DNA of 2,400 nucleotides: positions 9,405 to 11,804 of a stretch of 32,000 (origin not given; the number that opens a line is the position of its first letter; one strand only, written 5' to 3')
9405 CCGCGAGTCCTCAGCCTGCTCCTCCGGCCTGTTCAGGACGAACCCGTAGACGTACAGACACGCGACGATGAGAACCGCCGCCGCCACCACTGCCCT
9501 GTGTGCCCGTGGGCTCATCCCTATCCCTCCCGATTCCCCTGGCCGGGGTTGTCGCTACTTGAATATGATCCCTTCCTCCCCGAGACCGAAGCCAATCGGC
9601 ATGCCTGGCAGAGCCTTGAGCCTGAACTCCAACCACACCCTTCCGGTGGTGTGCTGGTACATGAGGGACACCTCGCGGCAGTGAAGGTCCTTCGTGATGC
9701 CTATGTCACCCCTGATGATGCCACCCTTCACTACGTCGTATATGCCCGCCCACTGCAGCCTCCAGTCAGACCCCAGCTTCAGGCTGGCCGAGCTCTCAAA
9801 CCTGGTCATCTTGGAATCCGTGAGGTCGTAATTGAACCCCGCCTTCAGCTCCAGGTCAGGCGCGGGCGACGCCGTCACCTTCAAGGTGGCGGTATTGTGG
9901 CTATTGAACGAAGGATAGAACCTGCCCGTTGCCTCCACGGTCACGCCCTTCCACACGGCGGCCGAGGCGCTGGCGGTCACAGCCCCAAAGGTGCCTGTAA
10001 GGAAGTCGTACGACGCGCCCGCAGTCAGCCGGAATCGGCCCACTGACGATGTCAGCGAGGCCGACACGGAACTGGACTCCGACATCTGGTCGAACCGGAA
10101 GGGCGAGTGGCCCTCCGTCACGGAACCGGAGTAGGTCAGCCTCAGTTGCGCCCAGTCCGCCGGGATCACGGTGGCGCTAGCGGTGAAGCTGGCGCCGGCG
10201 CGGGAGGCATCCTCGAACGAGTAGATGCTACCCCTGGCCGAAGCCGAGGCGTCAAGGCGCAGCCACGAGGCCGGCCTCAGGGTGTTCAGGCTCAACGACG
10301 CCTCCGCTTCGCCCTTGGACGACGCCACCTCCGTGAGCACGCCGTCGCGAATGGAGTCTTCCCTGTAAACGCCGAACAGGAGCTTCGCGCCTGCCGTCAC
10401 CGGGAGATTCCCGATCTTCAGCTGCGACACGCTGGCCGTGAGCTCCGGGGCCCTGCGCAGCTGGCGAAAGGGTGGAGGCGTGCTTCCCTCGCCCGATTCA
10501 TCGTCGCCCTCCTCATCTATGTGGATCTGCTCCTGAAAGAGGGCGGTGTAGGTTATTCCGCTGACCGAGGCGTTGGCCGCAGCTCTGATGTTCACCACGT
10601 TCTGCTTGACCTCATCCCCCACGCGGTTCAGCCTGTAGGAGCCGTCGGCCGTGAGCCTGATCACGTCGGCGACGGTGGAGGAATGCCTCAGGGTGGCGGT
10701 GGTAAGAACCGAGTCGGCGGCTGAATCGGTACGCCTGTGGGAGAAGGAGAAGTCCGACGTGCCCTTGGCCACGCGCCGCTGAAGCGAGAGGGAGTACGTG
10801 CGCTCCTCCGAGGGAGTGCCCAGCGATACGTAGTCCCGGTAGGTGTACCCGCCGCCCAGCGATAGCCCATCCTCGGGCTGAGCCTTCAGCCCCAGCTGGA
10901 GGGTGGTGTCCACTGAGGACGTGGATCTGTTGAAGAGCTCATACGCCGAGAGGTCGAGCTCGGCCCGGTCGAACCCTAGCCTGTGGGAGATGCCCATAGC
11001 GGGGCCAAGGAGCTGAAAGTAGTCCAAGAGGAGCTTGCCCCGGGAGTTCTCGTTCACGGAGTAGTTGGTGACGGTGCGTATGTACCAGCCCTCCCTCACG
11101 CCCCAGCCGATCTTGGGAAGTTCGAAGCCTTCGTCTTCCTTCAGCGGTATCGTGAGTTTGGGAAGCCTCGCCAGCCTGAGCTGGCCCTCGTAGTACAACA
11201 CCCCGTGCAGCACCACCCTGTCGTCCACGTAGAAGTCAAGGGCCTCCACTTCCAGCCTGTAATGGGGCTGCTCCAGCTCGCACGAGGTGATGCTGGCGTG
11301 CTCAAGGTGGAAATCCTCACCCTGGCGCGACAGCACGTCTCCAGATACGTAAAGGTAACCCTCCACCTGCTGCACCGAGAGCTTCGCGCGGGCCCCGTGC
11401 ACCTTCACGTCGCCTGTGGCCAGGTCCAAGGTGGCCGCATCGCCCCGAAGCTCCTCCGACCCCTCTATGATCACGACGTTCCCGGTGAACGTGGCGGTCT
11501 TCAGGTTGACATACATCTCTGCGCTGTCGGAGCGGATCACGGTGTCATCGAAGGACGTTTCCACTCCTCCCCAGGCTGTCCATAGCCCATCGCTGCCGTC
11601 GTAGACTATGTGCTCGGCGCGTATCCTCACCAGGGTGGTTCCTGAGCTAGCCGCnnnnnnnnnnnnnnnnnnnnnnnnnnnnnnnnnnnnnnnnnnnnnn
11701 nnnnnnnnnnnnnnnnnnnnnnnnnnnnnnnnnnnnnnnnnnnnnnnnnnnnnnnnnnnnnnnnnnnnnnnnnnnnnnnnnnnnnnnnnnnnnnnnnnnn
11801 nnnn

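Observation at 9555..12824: One continuous ORF joins an inner-membrane LptF/G permease to an LptD-like outer-membrane LPS translocon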

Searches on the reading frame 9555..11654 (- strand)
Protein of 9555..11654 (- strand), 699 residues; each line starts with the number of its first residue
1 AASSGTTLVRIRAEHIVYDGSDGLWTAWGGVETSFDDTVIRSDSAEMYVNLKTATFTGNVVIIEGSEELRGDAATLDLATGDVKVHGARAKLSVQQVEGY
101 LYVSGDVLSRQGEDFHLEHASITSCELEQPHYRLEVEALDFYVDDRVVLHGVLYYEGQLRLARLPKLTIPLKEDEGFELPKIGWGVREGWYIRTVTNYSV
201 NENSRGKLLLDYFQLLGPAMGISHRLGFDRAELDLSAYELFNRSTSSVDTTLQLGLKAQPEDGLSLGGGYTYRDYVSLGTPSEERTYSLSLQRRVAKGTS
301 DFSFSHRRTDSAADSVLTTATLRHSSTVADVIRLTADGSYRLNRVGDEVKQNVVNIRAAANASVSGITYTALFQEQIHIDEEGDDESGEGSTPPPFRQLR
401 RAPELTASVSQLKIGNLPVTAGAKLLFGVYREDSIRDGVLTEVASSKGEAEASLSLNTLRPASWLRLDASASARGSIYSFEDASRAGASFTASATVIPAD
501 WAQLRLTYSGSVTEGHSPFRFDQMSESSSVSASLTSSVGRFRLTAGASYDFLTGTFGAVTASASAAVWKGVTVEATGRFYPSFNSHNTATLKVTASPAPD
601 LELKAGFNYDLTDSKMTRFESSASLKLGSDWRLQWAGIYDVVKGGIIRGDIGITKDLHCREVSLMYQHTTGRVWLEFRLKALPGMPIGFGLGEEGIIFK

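Call 6: find_homologous_proteins(query=window:9555-11654:-, max_evalue=0.001)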
Query window:9555-11654:- (699 aa): 10 proteins with E <= 0.001 among 8000 candidates.
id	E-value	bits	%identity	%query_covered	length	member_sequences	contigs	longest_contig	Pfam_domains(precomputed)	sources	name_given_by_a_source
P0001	0.0e+0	1547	100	100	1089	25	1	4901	PF03739.20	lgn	-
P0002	8.4e-288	974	62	99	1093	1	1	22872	PF03739.20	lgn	-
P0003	5.5e-283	959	61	100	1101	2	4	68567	PF12600.15,PF03739.20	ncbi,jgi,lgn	jgi:lipopolysaccharide export system permease protein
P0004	1.1e-280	951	60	99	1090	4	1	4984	PF12600.15,PF03739.20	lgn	-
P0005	1.5e-180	620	43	99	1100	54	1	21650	PF03739.20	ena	-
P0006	3.4e-11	60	31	16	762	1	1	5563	PF04453.21,PF03968.20,PF06835.19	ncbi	-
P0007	4.2e-7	47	25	31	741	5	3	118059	PF04453.21,PF19838.6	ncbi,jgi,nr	ncbi:MAG: LPS assembly protein LptD [Deltaproteobacteria bacterium]|jgi:LPS-assembly protein|nr:LPS 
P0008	2.1e-6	45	23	24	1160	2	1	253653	PF04453.21,PF03968.20,PF19838.6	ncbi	-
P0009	8.2e-5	39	30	19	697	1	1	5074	-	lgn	-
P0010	9.9e-4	36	29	17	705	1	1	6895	-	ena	-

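Call 16: find_homologous_proteins(query=A1, max_evalue=0.001)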
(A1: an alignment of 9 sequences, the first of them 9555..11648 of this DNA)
Query A1 (9 sequences) (697 aa, profile of the alignment): 23 proteins with E <= 0.001 among 8000 candidates.
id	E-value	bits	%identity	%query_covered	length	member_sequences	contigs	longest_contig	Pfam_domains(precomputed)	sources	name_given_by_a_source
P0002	1.8e-295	1000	62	99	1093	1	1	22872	PF03739.20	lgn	-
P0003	5.0e-295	999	61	100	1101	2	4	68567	PF12600.15,PF03739.20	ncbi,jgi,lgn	jgi:lipopolysaccharide export system permease protein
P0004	9.8e-293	991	60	99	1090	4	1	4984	PF12600.15,PF03739.20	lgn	-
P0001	1.1e-288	978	100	100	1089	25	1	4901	PF03739.20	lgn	-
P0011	1.9e-241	822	42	99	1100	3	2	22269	PF03739.20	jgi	jgi:lipopolysaccharide export system permease protein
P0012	3.0e-207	708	50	99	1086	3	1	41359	PF12600.15,PF03739.20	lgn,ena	-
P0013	1.9e-201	689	43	100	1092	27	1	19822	PF03739.20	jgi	-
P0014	2.1e-201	689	44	100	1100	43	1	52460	PF03739.20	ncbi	-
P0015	2.3e-201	689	43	100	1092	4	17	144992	PF12600.15,PF03739.20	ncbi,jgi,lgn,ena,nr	ncbi:MAG TPA: hypothetical protein DCL63_02165 [Firmicutes bacterium]|jgi:lipopolysaccharide export 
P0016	2.6e-200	686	43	100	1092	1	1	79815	PF12600.15,PF03739.20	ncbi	-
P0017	3.5e-200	685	42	100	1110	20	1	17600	PF12600.15,PF03739.20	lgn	-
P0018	3.7e-194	665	41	99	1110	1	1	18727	PF03739.20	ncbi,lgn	-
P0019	7.2e-58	215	22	31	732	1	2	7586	PF04453.21,PF03968.20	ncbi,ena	-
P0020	2.4e-43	167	23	21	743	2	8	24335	PF04453.21,PF03968.20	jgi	jgi:LPS-assembly protein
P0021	1.1e-34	138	25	25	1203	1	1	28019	PF03968.20,PF06835.19,PF13100.12,PF19838.6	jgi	-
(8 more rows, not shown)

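Call 17: search_solved_structures(query=A1, max_evalue=1, show_alignments=1)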
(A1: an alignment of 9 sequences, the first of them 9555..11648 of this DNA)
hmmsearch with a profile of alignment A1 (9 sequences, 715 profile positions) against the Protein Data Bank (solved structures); distinct sequences matched with E-value up to 1: 16.
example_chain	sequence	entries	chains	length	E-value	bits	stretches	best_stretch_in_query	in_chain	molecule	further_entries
8h1r_A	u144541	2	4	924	1.6e-25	92.7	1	28-292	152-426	LPS-assembly protein LptD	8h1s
5iv9_A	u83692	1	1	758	1.5e-18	69.7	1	28-346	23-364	LPS-assembly protein LptD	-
7omm_A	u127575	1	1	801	6.2e-13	51.2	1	32-255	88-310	LPS-assembly protein LptD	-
5iv8_A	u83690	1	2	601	1.6e-09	39.9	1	177-347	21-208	LPS biosynthesis protein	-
5iva_A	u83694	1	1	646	4.8e-09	38.3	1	180-292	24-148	LPS-assembly protein LptD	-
8onu_A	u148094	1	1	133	9.1e-08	34.1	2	29-77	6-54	Lipopolysaccharide export system protein LptA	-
5ixm_A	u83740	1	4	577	6.9e-05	24.6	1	386-707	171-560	LPS-assembly protein LptD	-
7zax_A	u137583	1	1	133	0.00014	23.5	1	31-99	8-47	Lipopolysaccharide export system protein LptA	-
8gaj_A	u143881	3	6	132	0.00055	21.6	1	31-99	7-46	Lipopolysaccharide export system protein LptA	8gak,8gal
2r19_A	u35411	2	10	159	0.00098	20.7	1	31-99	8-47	Protein yhbN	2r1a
4uu4_A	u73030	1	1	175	0.0013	20.4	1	61-103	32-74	PERIPLASMIC LIPOPOLYSACCHARIDE TRANSPORT PROTEIN LPTH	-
8bss_A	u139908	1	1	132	0.0014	20.3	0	30-71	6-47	Lipopolysaccharide export system protein LptA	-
7qs6_A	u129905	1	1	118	0.0042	18.7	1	32-100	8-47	Lipopolysaccharide export system protein LptA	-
6gd5_A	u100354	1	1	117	0.0043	18.6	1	32-99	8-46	Lipopolysaccharide export system protein LptA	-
7zed_A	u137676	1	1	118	0.0077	17.8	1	30-71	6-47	Lipopolysaccharide export system protein LptA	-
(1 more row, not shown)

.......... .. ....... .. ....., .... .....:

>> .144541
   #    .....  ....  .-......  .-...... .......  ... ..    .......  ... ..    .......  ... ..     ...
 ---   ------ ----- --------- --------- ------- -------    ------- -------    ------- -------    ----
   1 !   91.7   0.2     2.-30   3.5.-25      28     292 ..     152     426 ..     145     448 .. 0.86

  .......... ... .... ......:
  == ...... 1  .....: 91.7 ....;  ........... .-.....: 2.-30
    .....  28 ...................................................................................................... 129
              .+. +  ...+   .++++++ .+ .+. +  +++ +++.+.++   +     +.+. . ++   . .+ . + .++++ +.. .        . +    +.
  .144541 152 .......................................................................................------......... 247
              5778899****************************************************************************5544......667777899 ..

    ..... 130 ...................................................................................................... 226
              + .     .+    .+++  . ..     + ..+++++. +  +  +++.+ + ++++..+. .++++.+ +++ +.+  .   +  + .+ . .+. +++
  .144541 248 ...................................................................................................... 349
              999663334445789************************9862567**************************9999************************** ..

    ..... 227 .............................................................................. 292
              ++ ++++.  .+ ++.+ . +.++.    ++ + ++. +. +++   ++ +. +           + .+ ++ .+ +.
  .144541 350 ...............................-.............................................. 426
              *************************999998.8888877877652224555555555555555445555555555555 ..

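Call 25: find_related_loci(query=A3, collection=genome_contigs, flank=10000)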
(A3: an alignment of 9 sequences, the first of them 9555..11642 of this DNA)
Query A3 (695 aa) in genome_contigs; peptide patterns used: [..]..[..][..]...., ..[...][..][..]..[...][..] (x = any residue, [..] = any of these).
32 stretches matched a pattern; 12 encode a relative of the query (tblastn E <= 1e-3); 12 distinct loci.
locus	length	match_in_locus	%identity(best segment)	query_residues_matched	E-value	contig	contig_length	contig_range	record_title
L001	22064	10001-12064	62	7-694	0e+0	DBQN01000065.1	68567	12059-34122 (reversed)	MAG TPA_asm: Firmicutes bacterium UBA1393 UBA1393_contig_1905, whole genome shotgun sequence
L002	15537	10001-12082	44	2-694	0e+0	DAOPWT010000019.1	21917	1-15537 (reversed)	MAG TPA_asm: Bacillota bacterium isolate AMR_MDS_1359 NODE_2378_length_21917_cov_22.147379, whole genome shotgun sequenc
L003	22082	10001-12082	43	2-694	0e+0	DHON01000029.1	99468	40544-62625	MAG TPA_asm: Firmicutes bacterium UBA5389 UBA5389_contig_5257, whole genome shotgun sequence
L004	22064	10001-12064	41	5-695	2e-177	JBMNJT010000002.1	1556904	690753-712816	MAG: Bacillota bacterium isolate SBF912LR0HQ0142 contig_24999, whole genome shotgun sequence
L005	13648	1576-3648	41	5-694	6e-177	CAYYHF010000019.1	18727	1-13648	MAG TPA_asm: uncultured Clostridia bacterium isolate binchicken_co139_230 genome assembly, contig: NODE_5695_length_1872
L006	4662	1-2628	41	14-694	2e-124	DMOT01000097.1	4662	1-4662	MAG TPA_asm: Bacillota bacterium isolate UBA10085 contig_3938, whole genome shotgun sequence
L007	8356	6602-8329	40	1-575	2e-134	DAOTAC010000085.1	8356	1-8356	MAG TPA_asm: Bacillota bacterium isolate AMR_MDS_2043 NODE_7275_length_8356_cov_4.826166, whole genome shotgun sequence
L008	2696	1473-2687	43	1-403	1e-106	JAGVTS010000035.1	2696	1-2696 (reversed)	MAG: Bacillota bacterium isolate THP_Bin_8 THP_Bin_8_scaffold_17680, whole genome shotgun sequence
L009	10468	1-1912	47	10-694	2e-74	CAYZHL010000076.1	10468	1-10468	MAG TPA_asm: uncultured Clostridia bacterium isolate SRP239243_co1_314 genome assembly, contig: NODE_11243_length_10468_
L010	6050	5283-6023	49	5-250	2e-71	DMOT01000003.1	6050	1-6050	MAG TPA_asm: Bacillota bacterium isolate UBA10085 contig_1876, whole genome shotgun sequence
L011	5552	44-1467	60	10-694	1e-41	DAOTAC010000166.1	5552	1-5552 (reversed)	MAG TPA_asm: Bacillota bacterium isolate AMR_MDS_2043 NODE_12288_length_5552_cov_5.390941, whole genome shotgun sequence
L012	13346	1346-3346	33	14-695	3e-32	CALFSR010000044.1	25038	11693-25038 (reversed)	MAG TPA_asm: uncultured Firmicutes bacterium isolate SRR5251193_bin.81_CONCOCT_v1.1_MAG genome assembly, contig: ERZ7950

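Call 26: search_solved_structures(query=A3, max_evalue=1, show_alignments=2)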
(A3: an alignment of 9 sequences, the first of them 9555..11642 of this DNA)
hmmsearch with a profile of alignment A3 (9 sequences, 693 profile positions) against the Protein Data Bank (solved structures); distinct sequences matched with E-value up to 1: 10.
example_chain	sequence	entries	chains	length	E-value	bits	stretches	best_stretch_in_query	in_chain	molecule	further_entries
8h1r_A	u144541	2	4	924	4e-05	25.5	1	3-134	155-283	LPS-assembly protein LptD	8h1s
4uu4_A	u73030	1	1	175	0.0003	22.6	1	36-83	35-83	PERIPLASMIC LIPOPOLYSACCHARIDE TRANSPORT PROTEIN LPTH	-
8gaj_A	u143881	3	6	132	0.051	15.2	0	35-72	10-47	Lipopolysaccharide export system protein LptA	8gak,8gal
2r19_A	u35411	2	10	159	0.094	14.4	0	35-72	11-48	Protein yhbN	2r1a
8onu_A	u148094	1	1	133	0.13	13.9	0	36-76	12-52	Lipopolysaccharide export system protein LptA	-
7qs6_A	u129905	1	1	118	0.16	13.6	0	35-72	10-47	Lipopolysaccharide export system protein LptA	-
6gd5_A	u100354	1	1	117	0.17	13.5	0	35-72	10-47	Lipopolysaccharide export system protein LptA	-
8bss_A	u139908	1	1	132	0.22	13.2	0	35-72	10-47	Lipopolysaccharide export system protein LptA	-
7zax_A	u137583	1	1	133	0.22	13.1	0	35-71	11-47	Lipopolysaccharide export system protein LptA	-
7zed_A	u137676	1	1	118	0.68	11.5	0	35-72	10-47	Lipopolysaccharide export system protein LptA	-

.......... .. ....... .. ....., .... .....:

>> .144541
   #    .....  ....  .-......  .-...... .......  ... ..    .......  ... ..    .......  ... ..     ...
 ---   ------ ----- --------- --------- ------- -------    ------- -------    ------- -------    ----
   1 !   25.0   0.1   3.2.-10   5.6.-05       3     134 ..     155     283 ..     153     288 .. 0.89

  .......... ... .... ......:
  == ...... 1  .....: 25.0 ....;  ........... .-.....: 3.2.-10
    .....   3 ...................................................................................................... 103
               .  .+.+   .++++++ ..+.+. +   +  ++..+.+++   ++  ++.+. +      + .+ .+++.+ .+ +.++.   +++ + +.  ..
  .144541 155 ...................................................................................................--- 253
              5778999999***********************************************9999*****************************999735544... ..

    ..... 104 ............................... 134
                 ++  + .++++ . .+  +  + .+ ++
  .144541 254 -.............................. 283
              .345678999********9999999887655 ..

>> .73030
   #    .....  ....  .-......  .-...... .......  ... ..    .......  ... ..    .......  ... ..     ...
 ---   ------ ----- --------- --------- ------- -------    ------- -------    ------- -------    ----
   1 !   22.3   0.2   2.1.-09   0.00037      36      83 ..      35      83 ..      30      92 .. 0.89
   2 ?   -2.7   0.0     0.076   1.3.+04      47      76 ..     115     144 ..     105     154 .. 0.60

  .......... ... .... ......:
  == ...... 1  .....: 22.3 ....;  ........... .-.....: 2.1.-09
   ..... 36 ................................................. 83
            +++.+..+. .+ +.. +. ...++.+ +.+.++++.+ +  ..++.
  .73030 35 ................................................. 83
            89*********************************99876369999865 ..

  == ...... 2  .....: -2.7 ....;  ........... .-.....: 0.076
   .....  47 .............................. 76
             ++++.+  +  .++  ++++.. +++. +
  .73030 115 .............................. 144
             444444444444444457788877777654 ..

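Call 39: predict_structure(alignment_id=A4)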
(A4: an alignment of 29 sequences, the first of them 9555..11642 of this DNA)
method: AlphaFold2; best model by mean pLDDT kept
length: 695 residues; sequences in the alignment: 29
mean_pLDDT: 84.2   pTM: 0.59
mean pLDDT of the five models: 84.2, 83.0, 82.8, 81.7, 81.4
residues with pLDDT >= 90: 286; 70-90: 322; 50-70: 68; < 50: 19
segments of 3 or more residues with pLDDT < 50: 380-386
pLDDT, mean of each block of 10 residues (from residue 1): 71 83 88 85 85 84 78 79 74 69 77 84 78 82 78 71 65 62 75 83 89 92 94 92 91 95 97 85 97 95 92 97 92 95 88 95 93 74 51 83 90 90 89 74 93 86 94 78 93 89 94 75 93 92 93 93 91 87 89 88 89 92 88 90 89 81 76 65 51 47
secondary structure, 60 per line:
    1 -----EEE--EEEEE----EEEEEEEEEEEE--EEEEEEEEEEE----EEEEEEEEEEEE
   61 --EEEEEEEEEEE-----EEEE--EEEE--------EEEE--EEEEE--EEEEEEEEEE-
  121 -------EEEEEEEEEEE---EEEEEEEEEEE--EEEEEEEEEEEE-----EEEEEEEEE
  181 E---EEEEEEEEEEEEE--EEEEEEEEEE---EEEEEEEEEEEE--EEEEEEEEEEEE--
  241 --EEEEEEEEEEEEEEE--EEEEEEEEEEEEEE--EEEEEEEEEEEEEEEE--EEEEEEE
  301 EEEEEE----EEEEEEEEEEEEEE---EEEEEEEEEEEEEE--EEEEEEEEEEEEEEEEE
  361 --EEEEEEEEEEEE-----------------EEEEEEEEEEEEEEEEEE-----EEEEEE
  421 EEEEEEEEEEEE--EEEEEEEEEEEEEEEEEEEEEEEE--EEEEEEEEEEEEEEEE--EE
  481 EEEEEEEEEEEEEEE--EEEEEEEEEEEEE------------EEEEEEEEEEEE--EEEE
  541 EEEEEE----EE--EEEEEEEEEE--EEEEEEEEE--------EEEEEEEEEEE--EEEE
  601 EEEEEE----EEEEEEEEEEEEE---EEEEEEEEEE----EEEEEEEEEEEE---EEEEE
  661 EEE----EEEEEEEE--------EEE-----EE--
elements in order (helices of 4 or more, strands of 3 or more residues): E6-8 E11-15 E20-31 E34-44 E49-60 E63-73 E79-82 E85-88 E97-100 E103-107 E110-119 E128-138 E142-152 E155-166 E172-181 E185-197 E200-209 E213-224 E227-238 E243-257 E260-273 E276-291 E294-306 E311-324 E328-341 E344-360 E363-374 E392-409 E415-432 E435-458 E461-476 E479-495 E498-510 E523-534 E537-546 E555-564 E567-575 E584-594 E597-606 E611-623 E627-636 E641-652 E656-663 E668-675 E684-686

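Call 41: fold_search(model_id=the predicted structure, library=pdb)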
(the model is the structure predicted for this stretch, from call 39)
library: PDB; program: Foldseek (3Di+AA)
matches with E <= 10: 854; with E <= 0.001: 145
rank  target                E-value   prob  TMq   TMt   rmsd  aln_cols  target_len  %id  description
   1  8h1r_D                2.8e-25  1.00  0.52  0.47  10.9       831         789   11  Crystal structure of LptDE-YifL complex (released 2023-10-25)
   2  4q35_A                4.3e-25  1.00  0.44  0.42  10.5       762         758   10  Structure of a membrane protein (released 2014-06-25)
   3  8h1s_C                8.4e-25  1.00  0.51  0.45  12.7       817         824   12  Crystal structure of apo-LptDE complex (released 2023-10-11)
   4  9kn3_A                2.1e-24  1.00  0.50  0.47  10.7       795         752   11  Cryo-EM structure of LptDEM complex from Escherichia coli (released 2025-07-23)
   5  5iv9_A                3.2e-24  1.00  0.52  0.48   9.8       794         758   10  The LPS Transporter LptDE from Klebsiella pneumoniae, full-length (released 2016-05-18)
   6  9a39_MODEL_1_A        4.3e-24  1.00  0.44  0.41  11.8       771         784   12  Model of E. coli LptD by in-cell photo-crosslinking MS and deep learning (released 2023-02-24)
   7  8h1s_A                8.4e-24  1.00  0.48  0.42  10.9       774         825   11  Crystal structure of apo-LptDE complex (released 2023-10-11)
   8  9ia0_A                2.2e-23  1.00  0.43  0.41  12.6       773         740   11  LpDE from Escherichia coli (released 2025-12-10)
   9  8h1r_A                7.3e-23  1.00  0.48  0.47  12.1       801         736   12  Crystal structure of LptDE-YifL complex (released 2023-10-25)
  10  9ia5_A                1.8e-22  1.00  0.47  0.46  10.1       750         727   10  LpDEM from Escherichia coli (released 2025-12-10)
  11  9rps_A                1.8e-22  1.00  0.49  0.47   9.7       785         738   11  Cryo-EM structure of Shigella flexneri LptDE in complex with RTP45 superinfection exclusion protein from RTP bacteriop (released 2025-12-10)
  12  9rpr_A                6.1e-22  1.00  0.50  0.48   9.3       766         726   10  Cryo-EM structure of LptDEM complex containing Shigella flexneri LptE and endogenous E. coli LptD and LptM (released 2025-12-10)
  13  9fz5_A                5.6e-21  1.00  0.51  0.49  10.4       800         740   12  Cryo-EM structure of LptDE-YedD complex from Escherichia Coli (released 2025-04-09)
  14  9ia2_A                7.6e-20  1.00  0.46  0.46   9.6       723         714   10  LpDEM from Escherichia coli (released 2025-12-10)
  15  7omm_A                1.8e-19  1.00  0.52  0.52  11.0       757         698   11  Cryo-EM structure of N. gonorhoeae LptDE in complex with ProMacrobodies (MBPs have not been built de novo) (released 2022-05-04)
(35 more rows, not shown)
